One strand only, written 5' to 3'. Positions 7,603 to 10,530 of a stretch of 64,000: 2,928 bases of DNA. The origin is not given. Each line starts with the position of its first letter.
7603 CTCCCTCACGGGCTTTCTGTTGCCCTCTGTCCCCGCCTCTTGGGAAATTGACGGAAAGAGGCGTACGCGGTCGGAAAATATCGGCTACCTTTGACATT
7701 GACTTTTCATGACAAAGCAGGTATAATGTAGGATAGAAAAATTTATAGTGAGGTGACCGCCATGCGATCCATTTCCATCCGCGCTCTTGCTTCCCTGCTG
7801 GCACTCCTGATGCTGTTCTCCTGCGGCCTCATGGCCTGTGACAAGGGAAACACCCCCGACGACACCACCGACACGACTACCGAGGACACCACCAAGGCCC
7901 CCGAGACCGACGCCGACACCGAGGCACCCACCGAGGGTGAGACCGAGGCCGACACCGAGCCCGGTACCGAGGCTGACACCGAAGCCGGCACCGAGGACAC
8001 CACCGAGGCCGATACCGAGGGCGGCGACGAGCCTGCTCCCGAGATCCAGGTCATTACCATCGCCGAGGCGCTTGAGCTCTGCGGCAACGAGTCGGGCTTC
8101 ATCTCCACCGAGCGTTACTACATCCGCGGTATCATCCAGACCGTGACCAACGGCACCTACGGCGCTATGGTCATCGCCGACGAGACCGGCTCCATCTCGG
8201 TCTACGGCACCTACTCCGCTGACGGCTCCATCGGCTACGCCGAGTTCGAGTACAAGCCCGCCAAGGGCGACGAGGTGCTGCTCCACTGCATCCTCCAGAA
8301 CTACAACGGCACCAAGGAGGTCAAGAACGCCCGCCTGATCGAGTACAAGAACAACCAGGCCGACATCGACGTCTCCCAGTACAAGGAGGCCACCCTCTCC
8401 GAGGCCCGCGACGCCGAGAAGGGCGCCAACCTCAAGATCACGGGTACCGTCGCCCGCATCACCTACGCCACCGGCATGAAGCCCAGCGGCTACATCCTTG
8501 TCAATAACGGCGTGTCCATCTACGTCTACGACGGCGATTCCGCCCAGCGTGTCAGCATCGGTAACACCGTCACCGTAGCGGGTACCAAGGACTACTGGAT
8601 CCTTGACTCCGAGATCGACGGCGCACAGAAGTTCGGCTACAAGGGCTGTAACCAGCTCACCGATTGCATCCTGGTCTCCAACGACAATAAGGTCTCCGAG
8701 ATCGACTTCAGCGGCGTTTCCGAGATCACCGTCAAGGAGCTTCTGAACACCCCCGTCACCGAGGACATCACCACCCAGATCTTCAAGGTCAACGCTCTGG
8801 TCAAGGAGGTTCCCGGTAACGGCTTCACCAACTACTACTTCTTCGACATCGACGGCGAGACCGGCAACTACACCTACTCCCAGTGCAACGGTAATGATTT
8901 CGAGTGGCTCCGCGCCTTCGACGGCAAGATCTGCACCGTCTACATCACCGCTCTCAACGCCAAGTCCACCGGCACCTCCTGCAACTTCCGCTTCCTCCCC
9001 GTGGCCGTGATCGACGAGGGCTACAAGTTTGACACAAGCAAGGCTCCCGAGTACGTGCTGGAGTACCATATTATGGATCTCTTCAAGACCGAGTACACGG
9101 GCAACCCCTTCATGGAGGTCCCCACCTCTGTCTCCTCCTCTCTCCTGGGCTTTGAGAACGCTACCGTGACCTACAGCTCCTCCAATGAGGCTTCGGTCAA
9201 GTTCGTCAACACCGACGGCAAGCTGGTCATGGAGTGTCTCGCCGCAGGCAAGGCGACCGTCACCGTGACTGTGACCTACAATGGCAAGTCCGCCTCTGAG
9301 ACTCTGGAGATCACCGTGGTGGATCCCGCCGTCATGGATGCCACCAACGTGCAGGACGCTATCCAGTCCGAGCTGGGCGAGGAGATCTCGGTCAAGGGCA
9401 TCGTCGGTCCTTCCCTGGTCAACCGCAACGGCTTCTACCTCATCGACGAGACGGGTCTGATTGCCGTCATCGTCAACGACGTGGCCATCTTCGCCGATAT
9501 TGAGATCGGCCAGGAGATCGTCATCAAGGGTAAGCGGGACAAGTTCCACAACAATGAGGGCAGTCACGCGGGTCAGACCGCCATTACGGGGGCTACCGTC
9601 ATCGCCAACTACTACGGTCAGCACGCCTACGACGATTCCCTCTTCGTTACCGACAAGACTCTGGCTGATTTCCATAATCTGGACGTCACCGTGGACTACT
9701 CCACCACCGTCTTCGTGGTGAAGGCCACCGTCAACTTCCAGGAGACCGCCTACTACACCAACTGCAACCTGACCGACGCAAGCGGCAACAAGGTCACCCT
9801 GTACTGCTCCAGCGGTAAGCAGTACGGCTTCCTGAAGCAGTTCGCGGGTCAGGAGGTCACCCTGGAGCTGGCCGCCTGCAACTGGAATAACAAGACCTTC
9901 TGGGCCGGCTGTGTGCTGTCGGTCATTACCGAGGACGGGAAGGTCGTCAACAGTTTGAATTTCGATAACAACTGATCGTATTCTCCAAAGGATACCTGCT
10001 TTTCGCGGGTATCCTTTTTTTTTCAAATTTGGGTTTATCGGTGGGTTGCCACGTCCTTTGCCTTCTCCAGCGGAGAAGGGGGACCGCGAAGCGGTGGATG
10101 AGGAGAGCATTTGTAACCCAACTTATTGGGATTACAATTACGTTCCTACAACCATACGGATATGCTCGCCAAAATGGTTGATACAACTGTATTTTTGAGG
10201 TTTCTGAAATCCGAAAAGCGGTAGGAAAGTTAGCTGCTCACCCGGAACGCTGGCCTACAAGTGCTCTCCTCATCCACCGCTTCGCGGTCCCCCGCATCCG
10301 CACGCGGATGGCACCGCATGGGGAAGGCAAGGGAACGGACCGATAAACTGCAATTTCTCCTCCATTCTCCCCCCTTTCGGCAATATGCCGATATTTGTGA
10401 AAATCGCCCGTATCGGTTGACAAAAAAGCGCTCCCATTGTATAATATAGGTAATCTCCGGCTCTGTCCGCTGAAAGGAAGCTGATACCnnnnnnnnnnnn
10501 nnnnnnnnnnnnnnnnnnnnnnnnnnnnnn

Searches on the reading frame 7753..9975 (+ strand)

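Call 80: search_protein_families(library=pfam, proteins=[window:7753-9975:+], max_evalue=0.00001)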
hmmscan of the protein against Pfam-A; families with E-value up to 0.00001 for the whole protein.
window:7753-9975:+ (740 aa): 1 family
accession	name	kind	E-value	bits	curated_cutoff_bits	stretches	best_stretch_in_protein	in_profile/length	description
PF01336.31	tRNA_anti-codon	-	2.6e-06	27.7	27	0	124-192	3-69/75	OB-fold nucleic acid binding domain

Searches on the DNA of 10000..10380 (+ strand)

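Call 54: search_dna_similar(query=window:10000-10380:+, collection=phages, mode=distant, max_rows=10, max_evalue=0.01)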
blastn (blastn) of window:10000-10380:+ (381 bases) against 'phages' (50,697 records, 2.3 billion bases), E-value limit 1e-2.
No match.
